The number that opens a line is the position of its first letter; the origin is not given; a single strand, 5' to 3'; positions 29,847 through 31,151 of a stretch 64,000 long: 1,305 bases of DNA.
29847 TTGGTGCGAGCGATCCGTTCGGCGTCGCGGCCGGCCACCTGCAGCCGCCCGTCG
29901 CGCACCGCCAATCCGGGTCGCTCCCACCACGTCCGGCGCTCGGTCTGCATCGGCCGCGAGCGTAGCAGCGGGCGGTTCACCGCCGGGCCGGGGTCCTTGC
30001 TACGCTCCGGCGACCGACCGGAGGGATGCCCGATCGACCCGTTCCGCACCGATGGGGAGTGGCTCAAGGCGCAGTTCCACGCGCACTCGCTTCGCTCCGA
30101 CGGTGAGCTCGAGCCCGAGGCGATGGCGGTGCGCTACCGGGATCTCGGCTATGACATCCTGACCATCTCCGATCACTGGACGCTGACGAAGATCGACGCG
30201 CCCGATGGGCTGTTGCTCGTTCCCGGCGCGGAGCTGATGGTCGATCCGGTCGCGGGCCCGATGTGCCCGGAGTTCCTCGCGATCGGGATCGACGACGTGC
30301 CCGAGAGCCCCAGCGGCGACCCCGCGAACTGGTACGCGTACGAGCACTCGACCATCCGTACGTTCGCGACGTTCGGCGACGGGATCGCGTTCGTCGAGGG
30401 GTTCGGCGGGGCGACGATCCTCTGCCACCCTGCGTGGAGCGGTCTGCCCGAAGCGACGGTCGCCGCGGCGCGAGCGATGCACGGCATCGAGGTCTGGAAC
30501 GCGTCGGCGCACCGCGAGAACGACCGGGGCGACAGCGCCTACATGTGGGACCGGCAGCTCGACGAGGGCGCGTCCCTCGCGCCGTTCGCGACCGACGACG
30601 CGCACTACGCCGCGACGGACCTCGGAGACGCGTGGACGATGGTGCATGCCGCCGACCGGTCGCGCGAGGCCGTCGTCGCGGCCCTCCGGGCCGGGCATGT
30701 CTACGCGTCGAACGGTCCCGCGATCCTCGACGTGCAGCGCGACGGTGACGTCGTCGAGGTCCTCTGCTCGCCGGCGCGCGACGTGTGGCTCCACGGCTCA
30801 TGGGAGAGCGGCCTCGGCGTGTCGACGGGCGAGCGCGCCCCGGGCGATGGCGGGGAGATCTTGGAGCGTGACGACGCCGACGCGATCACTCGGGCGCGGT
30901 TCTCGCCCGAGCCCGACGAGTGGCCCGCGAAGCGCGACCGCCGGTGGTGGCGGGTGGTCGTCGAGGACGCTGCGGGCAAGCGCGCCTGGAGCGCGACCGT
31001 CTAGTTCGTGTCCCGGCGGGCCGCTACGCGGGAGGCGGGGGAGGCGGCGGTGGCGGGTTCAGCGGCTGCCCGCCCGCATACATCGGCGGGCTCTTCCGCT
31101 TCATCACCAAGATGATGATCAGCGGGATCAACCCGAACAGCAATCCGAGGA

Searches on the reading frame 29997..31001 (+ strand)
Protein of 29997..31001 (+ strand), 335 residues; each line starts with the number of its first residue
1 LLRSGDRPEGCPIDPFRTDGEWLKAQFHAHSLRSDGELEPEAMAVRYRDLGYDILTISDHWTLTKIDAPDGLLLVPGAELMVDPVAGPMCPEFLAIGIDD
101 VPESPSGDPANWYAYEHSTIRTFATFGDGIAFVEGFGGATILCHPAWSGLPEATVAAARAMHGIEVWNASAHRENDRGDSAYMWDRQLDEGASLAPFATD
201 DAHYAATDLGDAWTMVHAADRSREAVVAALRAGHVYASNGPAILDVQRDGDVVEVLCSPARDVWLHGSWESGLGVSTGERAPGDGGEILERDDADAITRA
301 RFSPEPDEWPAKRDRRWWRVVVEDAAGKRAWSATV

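Call 58: search_protein_families(library=pfam, proteins=[window:29997-31001:+], max_evalue=0.001)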
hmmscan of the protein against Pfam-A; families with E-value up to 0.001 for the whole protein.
window:29997-31001:+ (335 aa): 0 families

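Call 59: search_protein_families(library=ncbifam, proteins=[window:29997-31001:+], max_evalue=0.001)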
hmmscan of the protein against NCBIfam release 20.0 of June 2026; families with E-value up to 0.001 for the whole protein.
window:29997-31001:+ (335 aa): 4 families
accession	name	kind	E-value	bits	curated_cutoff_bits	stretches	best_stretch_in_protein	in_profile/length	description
NF038032.1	CehA_McbA_metalo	domain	3e-23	82.7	80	1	22-250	2-227/315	CehA/McbA family metallohydrolase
NF041577.1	nside_bi_sphtase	equivalog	8.9e-06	25.1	400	0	24-66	3-45/276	3',5'-nucleoside bisphosphate phosphatase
NF047791.1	RNaseRnm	equivalog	6.5e-05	22.3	375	1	26-67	4-45/275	RNase RNM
NF004981.0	PRK06361.1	equivalog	0.00036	20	117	1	26-66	3-43/217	histidinol phosphate phosphatase domain-containing protein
